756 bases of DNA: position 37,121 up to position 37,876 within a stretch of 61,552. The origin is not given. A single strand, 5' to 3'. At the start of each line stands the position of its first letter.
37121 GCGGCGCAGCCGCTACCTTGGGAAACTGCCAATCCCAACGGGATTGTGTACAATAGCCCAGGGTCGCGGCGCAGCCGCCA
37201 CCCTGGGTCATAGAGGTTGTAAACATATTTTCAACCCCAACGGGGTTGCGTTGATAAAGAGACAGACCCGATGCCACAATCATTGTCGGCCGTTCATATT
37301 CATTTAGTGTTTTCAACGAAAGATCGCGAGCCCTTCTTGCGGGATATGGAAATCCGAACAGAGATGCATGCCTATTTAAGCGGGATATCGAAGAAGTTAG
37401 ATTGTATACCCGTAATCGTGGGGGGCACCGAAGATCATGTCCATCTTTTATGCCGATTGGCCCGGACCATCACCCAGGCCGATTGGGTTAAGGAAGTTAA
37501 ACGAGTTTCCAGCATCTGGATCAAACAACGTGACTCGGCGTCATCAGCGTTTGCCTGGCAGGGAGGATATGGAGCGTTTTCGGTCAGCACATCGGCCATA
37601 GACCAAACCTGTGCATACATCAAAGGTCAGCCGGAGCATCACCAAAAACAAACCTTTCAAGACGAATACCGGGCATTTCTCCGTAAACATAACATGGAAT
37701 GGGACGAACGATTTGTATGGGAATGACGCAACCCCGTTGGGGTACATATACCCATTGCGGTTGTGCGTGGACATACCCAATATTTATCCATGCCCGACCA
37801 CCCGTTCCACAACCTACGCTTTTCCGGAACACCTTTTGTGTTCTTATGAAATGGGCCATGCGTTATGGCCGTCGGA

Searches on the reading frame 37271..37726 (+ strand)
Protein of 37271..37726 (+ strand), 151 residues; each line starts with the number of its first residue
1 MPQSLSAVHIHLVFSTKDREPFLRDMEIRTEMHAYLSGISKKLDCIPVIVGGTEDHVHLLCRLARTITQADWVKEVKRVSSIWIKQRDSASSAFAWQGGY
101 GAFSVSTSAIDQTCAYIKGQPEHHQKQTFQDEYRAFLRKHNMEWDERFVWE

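Call 23: search_protein_families(library=pfam, proteins=[window:37271-37726:+], max_evalue=0.001)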
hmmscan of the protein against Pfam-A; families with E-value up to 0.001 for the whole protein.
window:37271-37726:+ (151 aa): 1 family
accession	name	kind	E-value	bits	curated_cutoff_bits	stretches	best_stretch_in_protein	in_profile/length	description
PF01797.21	Y1_Tnp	-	1.6e-21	77.1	23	1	6-120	3-121/121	Transposase IS200 like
